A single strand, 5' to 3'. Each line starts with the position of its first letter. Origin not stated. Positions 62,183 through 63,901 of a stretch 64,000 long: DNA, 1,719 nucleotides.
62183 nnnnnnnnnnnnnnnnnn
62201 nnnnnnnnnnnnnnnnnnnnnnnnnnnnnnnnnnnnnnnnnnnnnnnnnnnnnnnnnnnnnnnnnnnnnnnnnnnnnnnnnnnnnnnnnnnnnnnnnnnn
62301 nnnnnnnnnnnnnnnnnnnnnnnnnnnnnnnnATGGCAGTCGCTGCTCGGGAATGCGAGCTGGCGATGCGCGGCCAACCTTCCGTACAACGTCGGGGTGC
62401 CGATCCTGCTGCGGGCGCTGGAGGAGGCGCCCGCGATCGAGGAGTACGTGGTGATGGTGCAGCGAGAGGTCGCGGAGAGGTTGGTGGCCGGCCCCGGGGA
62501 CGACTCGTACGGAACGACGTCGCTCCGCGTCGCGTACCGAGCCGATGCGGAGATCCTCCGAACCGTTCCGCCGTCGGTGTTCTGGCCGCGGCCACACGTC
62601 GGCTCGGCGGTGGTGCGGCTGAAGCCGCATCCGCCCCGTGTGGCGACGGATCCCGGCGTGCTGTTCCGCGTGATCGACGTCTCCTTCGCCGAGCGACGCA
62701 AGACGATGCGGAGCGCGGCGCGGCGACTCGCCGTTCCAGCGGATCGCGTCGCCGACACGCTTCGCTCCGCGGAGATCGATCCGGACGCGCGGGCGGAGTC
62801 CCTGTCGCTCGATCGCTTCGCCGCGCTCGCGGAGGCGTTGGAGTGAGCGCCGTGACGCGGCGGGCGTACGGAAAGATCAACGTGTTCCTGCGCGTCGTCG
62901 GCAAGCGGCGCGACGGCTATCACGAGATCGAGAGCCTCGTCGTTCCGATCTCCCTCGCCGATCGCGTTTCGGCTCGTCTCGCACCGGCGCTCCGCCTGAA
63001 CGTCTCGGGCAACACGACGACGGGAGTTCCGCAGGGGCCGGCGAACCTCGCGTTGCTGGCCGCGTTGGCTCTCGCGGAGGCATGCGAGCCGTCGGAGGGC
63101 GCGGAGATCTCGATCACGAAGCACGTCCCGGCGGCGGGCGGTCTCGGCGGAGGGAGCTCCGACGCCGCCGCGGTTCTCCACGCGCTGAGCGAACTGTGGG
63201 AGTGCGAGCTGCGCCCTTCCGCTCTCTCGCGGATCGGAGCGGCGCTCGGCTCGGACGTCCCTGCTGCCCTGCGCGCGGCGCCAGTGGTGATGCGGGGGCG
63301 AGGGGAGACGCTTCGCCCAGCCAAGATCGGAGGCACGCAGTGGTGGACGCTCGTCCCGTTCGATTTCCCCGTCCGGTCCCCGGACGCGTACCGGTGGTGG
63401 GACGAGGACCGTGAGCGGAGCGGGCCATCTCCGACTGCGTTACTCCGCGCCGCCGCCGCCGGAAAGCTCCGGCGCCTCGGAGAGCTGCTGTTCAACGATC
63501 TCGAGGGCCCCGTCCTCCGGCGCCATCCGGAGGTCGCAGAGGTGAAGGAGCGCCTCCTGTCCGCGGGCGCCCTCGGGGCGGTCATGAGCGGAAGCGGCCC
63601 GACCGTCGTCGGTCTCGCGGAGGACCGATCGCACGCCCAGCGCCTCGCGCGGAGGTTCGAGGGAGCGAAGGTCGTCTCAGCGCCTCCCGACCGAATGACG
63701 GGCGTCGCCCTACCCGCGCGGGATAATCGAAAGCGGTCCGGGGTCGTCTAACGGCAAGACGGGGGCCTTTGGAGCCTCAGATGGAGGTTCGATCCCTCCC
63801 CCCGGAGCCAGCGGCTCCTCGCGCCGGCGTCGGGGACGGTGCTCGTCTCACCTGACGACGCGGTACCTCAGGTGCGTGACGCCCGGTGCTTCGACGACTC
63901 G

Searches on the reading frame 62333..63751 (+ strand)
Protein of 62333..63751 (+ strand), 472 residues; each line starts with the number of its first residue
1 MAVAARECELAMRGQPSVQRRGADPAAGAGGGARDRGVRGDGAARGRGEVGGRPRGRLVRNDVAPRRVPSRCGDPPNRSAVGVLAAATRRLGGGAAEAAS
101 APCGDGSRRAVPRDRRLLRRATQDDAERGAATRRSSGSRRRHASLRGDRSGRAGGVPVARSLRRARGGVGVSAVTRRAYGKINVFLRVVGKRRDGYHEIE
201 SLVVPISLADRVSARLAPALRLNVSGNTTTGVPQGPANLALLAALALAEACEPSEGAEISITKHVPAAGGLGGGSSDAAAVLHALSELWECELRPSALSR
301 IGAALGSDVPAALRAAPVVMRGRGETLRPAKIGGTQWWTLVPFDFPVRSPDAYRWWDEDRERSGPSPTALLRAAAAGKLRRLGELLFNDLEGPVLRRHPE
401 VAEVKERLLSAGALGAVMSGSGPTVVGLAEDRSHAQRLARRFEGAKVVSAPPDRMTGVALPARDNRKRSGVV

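Call 89: search_protein_families(library=pfam, proteins=[window:62333-63751:+], max_evalue=0.00001)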
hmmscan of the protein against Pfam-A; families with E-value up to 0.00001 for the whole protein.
window:62333-63751:+ (472 aa): 2 families
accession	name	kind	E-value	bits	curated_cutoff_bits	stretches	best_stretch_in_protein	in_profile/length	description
PF08544.19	GHMP_kinases_C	-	1.4e-15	57.9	21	1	371-442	2-79/85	GHMP kinases C terminal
PF00288.32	GHMP_kinases_N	-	1.6e-13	51.1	22.3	1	238-313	1-84/87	GHMP kinases N terminal domain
